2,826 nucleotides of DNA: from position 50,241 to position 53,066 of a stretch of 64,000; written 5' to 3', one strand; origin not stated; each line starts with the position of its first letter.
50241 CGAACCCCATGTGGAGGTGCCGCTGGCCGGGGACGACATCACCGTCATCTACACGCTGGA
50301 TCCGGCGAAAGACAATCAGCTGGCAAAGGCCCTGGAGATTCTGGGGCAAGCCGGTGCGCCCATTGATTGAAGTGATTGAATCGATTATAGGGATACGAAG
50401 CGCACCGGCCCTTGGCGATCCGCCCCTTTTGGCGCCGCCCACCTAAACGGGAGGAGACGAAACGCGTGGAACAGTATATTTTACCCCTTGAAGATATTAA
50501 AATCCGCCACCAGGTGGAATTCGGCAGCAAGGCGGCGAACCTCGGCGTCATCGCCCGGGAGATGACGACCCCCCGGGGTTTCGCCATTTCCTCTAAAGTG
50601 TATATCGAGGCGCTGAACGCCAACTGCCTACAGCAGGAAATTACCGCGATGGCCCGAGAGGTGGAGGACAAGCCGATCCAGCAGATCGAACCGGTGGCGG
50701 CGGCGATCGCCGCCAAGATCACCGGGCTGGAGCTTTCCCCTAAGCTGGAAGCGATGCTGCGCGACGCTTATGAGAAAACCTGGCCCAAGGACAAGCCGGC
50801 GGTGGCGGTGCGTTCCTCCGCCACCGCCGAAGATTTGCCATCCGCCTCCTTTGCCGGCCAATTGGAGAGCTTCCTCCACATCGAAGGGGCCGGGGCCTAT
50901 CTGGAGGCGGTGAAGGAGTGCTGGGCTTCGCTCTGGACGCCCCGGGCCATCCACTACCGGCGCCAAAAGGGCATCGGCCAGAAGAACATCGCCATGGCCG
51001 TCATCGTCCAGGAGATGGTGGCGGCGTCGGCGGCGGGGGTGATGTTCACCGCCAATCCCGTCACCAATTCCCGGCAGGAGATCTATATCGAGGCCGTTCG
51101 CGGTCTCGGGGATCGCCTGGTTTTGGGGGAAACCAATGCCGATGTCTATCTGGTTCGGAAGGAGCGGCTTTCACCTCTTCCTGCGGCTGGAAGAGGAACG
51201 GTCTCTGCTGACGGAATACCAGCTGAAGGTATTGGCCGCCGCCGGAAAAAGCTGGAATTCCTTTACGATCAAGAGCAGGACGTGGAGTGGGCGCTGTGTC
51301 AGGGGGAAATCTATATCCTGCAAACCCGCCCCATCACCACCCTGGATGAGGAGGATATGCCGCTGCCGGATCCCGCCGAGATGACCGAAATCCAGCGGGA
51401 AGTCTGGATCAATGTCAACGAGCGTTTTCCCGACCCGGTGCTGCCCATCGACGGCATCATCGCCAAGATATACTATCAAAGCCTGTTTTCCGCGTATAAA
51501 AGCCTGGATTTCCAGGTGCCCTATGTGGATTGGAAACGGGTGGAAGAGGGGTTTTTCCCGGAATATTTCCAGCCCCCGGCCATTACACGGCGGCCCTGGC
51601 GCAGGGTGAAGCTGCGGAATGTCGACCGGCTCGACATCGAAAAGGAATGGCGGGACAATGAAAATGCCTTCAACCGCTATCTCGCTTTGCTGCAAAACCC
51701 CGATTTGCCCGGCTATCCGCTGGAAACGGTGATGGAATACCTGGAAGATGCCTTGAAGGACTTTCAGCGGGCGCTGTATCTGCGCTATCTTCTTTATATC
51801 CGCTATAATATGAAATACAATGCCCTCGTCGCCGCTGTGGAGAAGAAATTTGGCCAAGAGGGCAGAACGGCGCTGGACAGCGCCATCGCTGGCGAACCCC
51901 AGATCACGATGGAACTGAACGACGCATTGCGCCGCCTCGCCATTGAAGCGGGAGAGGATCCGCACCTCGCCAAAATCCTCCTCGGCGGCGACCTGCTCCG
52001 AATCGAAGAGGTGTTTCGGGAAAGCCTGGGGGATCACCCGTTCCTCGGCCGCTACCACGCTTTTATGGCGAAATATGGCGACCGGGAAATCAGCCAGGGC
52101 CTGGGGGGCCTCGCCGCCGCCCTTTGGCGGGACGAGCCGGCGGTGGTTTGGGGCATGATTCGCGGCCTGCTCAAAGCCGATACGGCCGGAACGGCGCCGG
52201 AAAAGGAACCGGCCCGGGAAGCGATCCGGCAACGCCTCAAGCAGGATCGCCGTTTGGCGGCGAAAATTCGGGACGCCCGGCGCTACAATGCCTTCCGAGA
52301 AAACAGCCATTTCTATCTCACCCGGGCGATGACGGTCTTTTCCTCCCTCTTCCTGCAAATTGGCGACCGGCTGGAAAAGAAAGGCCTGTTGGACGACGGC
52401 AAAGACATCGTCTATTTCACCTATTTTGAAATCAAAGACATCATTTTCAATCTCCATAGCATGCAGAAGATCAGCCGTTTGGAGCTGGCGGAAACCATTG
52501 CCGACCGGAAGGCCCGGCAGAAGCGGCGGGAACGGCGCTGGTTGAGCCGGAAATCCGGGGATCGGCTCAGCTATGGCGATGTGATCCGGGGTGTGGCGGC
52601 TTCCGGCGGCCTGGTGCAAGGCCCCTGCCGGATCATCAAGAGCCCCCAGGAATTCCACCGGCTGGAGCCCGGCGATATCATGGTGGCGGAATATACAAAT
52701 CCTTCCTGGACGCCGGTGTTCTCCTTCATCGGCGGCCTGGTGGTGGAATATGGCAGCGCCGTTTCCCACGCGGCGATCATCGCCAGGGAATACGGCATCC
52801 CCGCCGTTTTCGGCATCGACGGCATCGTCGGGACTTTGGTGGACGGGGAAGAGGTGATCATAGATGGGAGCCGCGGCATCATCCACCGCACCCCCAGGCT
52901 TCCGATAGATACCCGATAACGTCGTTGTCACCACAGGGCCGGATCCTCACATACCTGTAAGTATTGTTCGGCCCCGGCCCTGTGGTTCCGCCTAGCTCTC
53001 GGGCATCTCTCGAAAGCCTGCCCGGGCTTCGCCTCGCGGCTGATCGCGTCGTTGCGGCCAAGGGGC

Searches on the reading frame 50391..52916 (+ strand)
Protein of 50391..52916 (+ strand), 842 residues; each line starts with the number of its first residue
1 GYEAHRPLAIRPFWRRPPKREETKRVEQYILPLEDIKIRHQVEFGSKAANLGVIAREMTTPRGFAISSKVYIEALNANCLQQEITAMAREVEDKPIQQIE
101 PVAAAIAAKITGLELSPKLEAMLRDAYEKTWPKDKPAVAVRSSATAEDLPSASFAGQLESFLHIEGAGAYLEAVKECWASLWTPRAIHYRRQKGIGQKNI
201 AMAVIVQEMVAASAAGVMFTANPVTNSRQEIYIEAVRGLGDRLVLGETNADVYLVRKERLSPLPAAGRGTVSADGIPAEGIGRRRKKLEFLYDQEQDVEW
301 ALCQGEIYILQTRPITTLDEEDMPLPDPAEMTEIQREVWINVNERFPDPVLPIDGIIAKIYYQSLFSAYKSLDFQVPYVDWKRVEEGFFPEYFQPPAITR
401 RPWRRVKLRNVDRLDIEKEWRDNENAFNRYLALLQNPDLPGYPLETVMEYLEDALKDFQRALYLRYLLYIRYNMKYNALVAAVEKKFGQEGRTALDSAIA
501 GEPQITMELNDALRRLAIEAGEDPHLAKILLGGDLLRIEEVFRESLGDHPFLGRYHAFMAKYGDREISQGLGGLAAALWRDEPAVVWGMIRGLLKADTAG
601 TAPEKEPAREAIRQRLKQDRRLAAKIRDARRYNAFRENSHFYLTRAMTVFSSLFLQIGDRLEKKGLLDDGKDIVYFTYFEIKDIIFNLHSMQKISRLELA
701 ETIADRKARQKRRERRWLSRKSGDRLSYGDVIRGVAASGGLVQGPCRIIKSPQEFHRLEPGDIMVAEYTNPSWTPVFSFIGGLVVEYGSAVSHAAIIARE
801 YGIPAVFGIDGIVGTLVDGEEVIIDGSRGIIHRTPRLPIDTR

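Call 49: search_protein_families(library=pfam, proteins=[window:50391-52916:+], max_evalue=0.00001)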
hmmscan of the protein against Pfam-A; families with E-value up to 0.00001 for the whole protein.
window:50391-52916:+ (842 aa): 2 families
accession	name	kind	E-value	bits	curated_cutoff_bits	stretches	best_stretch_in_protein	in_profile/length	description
PF01326.24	PPDK_N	-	7.5e-71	239.5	27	2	44-261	4-228/328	Pyruvate phosphate dikinase, AMP/ATP-binding domain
PF00391.29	PEP-utilizers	-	1.2e-24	86.1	23.1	1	759-829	2-72/72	PEP-utilising enzyme, mobile domain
